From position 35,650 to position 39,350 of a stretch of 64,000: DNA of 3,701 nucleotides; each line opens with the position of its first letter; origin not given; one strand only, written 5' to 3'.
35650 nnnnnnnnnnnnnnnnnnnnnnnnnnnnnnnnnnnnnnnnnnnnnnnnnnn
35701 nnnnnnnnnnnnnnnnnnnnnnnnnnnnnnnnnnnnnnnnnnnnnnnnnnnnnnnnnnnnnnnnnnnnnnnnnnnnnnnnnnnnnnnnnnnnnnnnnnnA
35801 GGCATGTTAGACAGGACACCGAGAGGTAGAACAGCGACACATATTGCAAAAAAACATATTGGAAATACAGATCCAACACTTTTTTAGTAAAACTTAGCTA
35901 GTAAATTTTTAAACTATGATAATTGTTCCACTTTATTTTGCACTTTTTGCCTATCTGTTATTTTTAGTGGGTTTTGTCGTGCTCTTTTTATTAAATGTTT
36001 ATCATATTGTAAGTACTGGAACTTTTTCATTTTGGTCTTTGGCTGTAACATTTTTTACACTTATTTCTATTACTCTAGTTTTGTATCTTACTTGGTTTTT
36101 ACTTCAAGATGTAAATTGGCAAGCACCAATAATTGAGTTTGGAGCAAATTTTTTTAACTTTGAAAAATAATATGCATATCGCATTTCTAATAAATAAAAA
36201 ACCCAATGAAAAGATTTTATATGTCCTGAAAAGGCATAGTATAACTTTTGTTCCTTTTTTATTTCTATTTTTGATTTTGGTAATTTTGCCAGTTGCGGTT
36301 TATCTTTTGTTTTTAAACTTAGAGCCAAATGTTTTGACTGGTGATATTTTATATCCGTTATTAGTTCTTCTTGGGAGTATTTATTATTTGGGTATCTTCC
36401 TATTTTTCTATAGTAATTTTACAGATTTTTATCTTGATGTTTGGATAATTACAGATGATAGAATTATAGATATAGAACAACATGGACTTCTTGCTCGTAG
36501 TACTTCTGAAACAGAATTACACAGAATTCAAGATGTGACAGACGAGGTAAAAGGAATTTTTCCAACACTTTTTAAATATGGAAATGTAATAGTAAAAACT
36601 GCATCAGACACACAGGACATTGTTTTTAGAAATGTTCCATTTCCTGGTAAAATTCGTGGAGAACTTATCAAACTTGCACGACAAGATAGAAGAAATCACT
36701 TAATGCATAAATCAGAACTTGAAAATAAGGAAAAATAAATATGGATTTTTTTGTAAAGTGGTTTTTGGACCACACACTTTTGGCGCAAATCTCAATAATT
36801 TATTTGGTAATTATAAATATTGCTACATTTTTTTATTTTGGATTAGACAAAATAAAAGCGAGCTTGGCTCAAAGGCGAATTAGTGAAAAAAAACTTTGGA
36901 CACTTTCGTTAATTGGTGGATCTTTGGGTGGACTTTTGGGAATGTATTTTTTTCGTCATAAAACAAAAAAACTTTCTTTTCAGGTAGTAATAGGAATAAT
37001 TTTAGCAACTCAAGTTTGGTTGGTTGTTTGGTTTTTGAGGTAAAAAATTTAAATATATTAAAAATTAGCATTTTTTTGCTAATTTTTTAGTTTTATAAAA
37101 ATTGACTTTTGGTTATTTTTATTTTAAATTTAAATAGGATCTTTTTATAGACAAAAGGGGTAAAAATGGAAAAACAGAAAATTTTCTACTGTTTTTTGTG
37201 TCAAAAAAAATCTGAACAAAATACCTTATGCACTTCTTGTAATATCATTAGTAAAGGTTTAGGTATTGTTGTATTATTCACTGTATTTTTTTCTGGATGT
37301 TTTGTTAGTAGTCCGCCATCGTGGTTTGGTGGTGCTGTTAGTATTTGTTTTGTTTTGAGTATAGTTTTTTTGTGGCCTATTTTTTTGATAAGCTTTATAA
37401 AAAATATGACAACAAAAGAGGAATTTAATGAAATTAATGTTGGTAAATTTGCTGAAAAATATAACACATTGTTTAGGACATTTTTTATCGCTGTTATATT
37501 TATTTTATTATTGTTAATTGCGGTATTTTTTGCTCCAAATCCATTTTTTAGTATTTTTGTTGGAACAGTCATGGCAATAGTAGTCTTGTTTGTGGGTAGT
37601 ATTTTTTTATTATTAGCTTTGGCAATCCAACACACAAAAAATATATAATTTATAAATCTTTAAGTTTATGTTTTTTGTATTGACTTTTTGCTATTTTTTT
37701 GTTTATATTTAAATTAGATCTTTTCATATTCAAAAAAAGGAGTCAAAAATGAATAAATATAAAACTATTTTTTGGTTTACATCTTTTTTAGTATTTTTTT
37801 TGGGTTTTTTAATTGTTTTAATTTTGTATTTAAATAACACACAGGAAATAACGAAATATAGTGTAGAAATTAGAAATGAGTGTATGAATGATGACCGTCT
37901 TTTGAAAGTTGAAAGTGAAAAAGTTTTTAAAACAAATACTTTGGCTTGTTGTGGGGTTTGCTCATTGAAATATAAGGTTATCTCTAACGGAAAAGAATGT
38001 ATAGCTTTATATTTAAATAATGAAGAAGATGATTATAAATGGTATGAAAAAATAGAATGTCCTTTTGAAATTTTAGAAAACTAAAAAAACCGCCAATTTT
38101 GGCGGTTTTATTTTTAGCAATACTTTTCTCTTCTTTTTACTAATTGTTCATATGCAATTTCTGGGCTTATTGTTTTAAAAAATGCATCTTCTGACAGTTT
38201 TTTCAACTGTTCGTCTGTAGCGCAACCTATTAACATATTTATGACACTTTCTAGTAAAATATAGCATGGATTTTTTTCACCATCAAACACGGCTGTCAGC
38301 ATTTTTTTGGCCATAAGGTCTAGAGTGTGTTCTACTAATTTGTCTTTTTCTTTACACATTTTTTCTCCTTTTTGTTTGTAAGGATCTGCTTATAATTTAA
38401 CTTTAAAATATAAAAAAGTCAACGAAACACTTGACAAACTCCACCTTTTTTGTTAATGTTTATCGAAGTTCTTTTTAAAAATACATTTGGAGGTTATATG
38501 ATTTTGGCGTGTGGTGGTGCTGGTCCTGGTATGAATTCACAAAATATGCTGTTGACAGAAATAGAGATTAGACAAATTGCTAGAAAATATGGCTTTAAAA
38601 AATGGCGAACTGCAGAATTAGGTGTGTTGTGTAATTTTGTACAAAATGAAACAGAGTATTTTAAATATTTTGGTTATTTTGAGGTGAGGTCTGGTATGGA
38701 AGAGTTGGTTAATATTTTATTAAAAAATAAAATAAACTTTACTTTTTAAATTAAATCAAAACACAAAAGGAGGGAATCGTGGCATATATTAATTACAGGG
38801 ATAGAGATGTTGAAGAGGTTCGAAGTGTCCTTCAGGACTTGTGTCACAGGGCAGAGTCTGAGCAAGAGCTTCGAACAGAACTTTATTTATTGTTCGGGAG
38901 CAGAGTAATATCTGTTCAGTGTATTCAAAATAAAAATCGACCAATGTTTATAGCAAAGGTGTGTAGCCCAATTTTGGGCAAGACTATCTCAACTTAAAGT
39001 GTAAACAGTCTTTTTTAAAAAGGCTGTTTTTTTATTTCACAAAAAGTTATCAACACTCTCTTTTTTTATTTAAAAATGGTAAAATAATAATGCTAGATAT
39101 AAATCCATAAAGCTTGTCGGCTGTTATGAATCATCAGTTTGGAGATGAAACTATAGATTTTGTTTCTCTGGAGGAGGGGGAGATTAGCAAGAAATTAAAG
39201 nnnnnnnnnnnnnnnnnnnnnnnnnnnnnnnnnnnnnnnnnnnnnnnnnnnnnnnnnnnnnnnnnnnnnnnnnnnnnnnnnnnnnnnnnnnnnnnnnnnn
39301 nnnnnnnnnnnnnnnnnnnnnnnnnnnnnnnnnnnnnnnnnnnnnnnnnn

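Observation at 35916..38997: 3-kb island of eight small unannotatable genes (membrane, Cys-rich, bPH-domain, DUF1294) between ruvB and the pur operon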

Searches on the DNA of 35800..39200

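Call 29: search_rna_families(source=window, start=35800, end=39200, threshold=evalue, max_evalue=1)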
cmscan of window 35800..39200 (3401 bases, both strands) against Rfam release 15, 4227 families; matches with E-value up to 1: 3.
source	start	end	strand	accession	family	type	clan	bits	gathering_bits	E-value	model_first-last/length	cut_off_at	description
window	38080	38136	-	RF01859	Phe_leader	Cis-reg; leader;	-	31.2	55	0.017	1-125/125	no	Phenylalanine leader peptide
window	38043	38115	+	RF01859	Phe_leader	Cis-reg; leader;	-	30.1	55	0.029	1-125/125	no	Phenylalanine leader peptide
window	38994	39038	+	RF04343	Plastid-psbA-2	Cis-reg;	CL00153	21.4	55.8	1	1-60/60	no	Plastid-psbA-2 3UTR RNA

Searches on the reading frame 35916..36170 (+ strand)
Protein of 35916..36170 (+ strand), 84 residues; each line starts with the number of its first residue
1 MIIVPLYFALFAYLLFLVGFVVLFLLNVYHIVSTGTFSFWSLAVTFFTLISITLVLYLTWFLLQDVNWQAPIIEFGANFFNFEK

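Call 3: search_protein_families(library=pfam, max_evalue=1, proteins=[window:35916-36170:+])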
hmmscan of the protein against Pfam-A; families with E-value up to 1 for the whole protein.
window:35916-36170:+ (84 aa): 0 families

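Call 4: search_protein_families(library=ncbifam, max_evalue=1, proteins=[window:35916-36170:+])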
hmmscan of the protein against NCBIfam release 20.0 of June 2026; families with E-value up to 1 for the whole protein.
window:35916-36170:+ (84 aa): 2 families
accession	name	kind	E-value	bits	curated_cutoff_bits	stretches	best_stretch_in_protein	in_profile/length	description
TIGR02741.1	TraQ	equivalog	0.6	10.4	111.6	1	17-64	13-60/93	type-F conjugative transfer system pilin chaperone TraQ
NF010287.0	PRK13727.1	equivalog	0.98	9.5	105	0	18-63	15-60/82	type-F conjugative transfer system pilin chaperone TraQ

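Call 13: search_protein_families(library=phrogs, max_evalue=1, proteins=[window:35916-36170:+])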
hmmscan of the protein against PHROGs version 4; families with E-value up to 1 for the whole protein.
window:35916-36170:+ (84 aa): 2 families
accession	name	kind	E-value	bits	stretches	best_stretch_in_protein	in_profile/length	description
phrog_35603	-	unknown function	0.16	13.6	1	30-60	29-59/69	-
phrog_38687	-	unknown function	0.53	10.8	1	9-56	6-53/180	-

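Call 14: search_protein_families(library=padloc, max_evalue=1, proteins=[window:35916-36170:+])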
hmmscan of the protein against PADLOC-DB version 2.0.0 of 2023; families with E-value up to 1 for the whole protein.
window:35916-36170:+ (84 aa): 0 families

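Call 66: search_protein_families(library=pfam, alignment_id=A3, max_evalue=0.01)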
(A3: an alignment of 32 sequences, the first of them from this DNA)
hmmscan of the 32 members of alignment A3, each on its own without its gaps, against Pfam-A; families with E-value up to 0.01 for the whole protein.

A. member 1, seq(84 aa): 0 families

B. families by the number of members that match (of 32 scanned): 0 families

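Call 70: list_cluster_members(proteins=[window:35916-36167:+, window:36172-36735:+, window:36741-37040:+, window:37166-37645:+, window:37749-38081:+, window:38114-38356:-, window:38498-38746:+, window:38779-38994:+, P0001, window:34847-35884:+])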
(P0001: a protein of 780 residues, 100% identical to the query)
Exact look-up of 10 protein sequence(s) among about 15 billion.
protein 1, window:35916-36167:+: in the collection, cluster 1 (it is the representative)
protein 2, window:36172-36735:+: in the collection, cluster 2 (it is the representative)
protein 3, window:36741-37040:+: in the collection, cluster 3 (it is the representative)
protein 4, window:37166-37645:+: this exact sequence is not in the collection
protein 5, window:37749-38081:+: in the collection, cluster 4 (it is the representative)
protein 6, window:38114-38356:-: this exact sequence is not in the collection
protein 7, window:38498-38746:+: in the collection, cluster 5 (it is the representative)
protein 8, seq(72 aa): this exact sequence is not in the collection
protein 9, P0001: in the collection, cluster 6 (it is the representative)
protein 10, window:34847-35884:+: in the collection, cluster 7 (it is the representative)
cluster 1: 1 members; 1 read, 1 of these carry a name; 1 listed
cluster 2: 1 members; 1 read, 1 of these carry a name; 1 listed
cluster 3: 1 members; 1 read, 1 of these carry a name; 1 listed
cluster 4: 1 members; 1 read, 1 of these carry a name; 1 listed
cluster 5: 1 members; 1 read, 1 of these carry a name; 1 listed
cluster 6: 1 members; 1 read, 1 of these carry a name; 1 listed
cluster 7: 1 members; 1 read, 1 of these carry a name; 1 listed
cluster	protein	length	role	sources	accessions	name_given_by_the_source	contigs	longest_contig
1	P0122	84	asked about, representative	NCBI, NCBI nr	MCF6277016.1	MAG: hypothetical protein L3J07_04215 [Candidatus Magasanikbacteria bacterium] | hypothetical protein [Candidatus Magasanikbacteria bacterium]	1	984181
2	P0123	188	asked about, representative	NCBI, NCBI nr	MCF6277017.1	MAG: PH domain-containing protein [Candidatus Magasanikbacteria bacterium] | PH domain-containing protein [Candidatus Magasanikbacteria bacterium]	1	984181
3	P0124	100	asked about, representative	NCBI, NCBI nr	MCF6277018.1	MAG: DUF1294 domain-containing protein [Candidatus Magasanikbacteria bacterium] | DUF1294 domain-containing protein [Candidatus Magasanikbacteria bacterium]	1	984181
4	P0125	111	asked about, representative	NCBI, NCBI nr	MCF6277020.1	MAG: hypothetical protein L3J07_04235 [Candidatus Magasanikbacteria bacterium] | hypothetical protein [Candidatus Magasanikbacteria bacterium]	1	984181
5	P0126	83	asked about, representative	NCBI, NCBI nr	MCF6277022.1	MAG: hypothetical protein L3J07_04245 [Candidatus Magasanikbacteria bacterium] | hypothetical protein [Candidatus Magasanikbacteria bacterium]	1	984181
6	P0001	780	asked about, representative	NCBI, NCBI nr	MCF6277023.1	MAG: phosphoribosylformylglycinamidine synthase subunit PurL [Candidatus ... | phosphoribosylformylglycinamidine synthase subunit PurL [Candidatus Magasanikbacteria ...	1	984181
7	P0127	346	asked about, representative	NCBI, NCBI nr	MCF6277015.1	MAG: Holliday junction branch migration DNA helicase RuvB [Candidatus Magasanikbacteria ... | Holliday junction branch migration DNA helicase RuvB [Candidatus Magasanikbacteria ...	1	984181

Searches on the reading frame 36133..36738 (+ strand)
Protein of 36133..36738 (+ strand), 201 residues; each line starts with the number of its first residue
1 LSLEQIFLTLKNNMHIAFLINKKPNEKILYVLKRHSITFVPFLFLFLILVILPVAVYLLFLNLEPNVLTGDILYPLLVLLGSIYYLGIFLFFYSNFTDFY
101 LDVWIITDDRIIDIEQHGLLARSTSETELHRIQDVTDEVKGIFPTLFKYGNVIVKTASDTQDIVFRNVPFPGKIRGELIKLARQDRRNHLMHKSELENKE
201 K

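Call 3: search_protein_families(library=pfam, max_evalue=1, proteins=[window:36133-36738:+])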
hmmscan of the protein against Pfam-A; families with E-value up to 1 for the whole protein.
window:36133-36738:+ (201 aa): 2 families
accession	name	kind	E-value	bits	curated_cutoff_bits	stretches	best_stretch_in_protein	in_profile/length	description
PF03703.20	bPH_2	-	7.1e-08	33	22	1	104-176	6-76/78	Bacterial PH domain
PF14470.12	bPH_3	-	0.016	16.1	23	1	92-136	11-57/95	Bacterial PH domain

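Call 4: search_protein_families(library=ncbifam, max_evalue=1, proteins=[window:36133-36738:+])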
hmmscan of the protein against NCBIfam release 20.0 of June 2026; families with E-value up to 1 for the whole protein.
window:36133-36738:+ (201 aa): 0 families

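Call 13: search_protein_families(library=phrogs, max_evalue=1, proteins=[window:36172-36738:+])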
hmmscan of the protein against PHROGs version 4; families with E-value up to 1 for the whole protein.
window:36172-36738:+ (188 aa): 3 families
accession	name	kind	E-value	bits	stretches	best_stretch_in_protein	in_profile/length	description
phrog_3707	-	moron, auxiliary metabolic gene and host takeover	4.5e-06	27.6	1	64-168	31-132/142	membrane-flanked domain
phrog_8703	-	unknown function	0.17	13.3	1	136-182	27-73/90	-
phrog_37621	-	unknown function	0.34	12.4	1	17-74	18-72/113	-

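Call 14: search_protein_families(library=padloc, max_evalue=1, proteins=[window:36172-36738:+])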
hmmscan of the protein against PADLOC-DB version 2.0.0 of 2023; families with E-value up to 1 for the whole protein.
window:36172-36738:+ (188 aa): 0 families

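Call 18: find_related_loci(query=window:36172-36735:+, collection=metagenome_contigs, flank=10000)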
Query window:36172-36735:+ (188 aa) in metagenome_contigs; peptide patterns used: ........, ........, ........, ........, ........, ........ (x = any residue, [..] = any of these).
273 stretches matched a pattern; 35 encode a relative of the query (tblastn E <= 1e-3); 35 distinct loci.
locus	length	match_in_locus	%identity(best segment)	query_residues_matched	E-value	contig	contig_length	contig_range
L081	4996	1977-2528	77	1-188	1e-89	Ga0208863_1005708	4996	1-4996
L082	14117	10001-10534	79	1-178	5e-88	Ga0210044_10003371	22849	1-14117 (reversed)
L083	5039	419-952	79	1-178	5e-88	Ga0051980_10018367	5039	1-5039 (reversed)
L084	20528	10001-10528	52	1-176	6e-60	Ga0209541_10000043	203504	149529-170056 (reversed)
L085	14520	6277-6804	55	1-176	7e-60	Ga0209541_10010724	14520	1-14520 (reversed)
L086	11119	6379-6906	52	1-176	8e-59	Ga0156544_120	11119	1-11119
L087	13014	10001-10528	52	1-176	9e-59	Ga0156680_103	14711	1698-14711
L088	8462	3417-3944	52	1-176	8e-59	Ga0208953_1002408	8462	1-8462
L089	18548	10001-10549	54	2-184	2e-55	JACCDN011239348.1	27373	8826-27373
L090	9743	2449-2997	45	1-183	3e-50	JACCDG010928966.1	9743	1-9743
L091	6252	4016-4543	47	1-176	7e-49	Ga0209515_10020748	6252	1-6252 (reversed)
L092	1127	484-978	46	8-172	3e-47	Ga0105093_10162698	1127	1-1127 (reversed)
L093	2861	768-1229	45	8-161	6e-41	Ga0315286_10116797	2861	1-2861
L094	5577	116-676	38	1-188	1e-40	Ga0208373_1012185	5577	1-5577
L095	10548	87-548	46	8-161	2e-40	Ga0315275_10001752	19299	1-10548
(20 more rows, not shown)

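Call 67: search_solved_structures(query=window:36172-36735:+, max_evalue=1)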
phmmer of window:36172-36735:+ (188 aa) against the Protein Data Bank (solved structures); distinct sequences matched with E-value up to 1: 0.

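Call 80: search_protein_families(library=pfam, max_evalue=0.001, proteins=[L081:2947-4899:+, L089:10914-12845:+])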
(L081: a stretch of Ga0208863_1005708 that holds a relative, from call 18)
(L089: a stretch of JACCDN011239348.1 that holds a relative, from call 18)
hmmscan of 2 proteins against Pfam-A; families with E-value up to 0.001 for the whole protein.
L081:2947-4899:+ (650 aa): 9 families
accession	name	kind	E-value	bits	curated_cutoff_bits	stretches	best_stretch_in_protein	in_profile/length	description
PF16363.11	GDP_Man_Dehyd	-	2.9e-75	254.2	27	1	31-332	1-332/332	GDP-mannose 4,6 dehydratase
PF01370.27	Epimerase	-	2.9e-71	240.1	20.9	2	30-269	1-240/240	NAD dependent epimerase/dehydratase family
PF04321.23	RmlD_sub_bind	-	3.1e-26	92.5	27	2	395-636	36-282/287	RmlD substrate binding domain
PF01073.25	3Beta_HSD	-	7.2e-16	58.5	22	1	31-190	1-159/280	3-beta hydroxysteroid dehydrogenase/isomerase family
PF02719.21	Polysacc_synt_2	-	1.2e-15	58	20.2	1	30-150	1-128/293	Polysaccharide biosynthesis protein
PF07993.18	NAD_binding_4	-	1.7e-13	50.7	20.1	1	91-205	80-205/258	Male sterility protein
PF13460.12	NAD_binding_10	-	3.6e-12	47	27.2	1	34-156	1-104/184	NAD(P)H-binding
PF05368.20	NmrA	-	3.5e-06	27.3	27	1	27-145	2-102/298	NmrA-like family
PF03435.24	Sacchrp_dh_NADP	-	0.00022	22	25.1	0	35-112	5-81/129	Saccharopine dehydrogenase NADP binding domain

L089:10914-12845:+ (643 aa): 7 families
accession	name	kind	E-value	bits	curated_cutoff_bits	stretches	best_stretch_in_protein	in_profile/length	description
PF00456.26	Transketolase_N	-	2.3e-40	139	22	1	27-279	9-271/334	Transketolase, thiamine diphosphate binding domain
PF02779.29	Transket_pyr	-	9.4e-35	120.2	27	1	331-493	2-171/174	Transketolase, pyrimidine binding domain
PF02780.25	Transketolase_C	-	1.2e-20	74.1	25.9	1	515-634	1-123/124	Transketolase, C-terminal domain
PF13292.11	DXP_synthase_N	-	1.2e-12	48.2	21.2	1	14-192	12-176/274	1-deoxy-D-xylulose-5-phosphate synthase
PF00676.26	E1_dh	-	4e-08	33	22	1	100-228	80-203/300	Dehydrogenase E1 component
PF22613.1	Transketolase_C_1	-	3e-05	24.6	27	1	522-629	10-111/113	Transketolase-like TK C-terminal domain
PF02775.26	TPP_enzyme_C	-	3e-05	24.3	21.9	1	117-242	24-149/151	Thiamine pyrophosphate enzyme, C-terminal TPP binding domain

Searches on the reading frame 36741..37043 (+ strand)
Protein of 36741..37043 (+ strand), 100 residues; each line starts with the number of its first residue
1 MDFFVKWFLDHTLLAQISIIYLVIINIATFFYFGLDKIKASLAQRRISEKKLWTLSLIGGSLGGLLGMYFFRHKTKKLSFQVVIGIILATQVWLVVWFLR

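Call 3: search_protein_families(library=pfam, max_evalue=1, proteins=[window:36741-37043:+])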
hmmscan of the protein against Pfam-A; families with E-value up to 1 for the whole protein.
window:36741-37043:+ (100 aa): 4 families
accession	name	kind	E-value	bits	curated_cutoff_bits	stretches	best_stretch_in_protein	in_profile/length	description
PF06961.18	DUF1294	-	1.4e-22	80.1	25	1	26-80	1-55/55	Protein of unknown function (DUF1294)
PF03092.22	BT1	-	0.0047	16.2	22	1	17-96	226-300/432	BT1 family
PF01925.25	TauE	-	0.054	13.6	32.6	1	40-96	51-108/237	Sulfite exporter TauE/SafE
PF11044.13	TMEMspv1-c74-12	-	0.14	12.8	25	1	18-35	6-23/49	Plectrovirus spv1-c74 ORF 12 transmembrane protein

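Call 4: search_protein_families(library=ncbifam, max_evalue=1, proteins=[window:36741-37043:+])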
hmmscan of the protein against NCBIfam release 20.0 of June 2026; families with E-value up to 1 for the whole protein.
window:36741-37043:+ (100 aa): 0 families

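Call 13: search_protein_families(library=phrogs, max_evalue=1, proteins=[window:36741-37043:+])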
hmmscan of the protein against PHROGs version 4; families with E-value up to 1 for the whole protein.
window:36741-37043:+ (100 aa): 1 family
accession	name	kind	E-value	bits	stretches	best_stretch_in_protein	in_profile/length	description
phrog_32746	-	unknown function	0.055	14.7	1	59-90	6-37/59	-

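Call 14: search_protein_families(library=padloc, max_evalue=1, proteins=[window:36741-37043:+])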
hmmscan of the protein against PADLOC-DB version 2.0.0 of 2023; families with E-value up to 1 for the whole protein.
window:36741-37043:+ (100 aa): 0 families
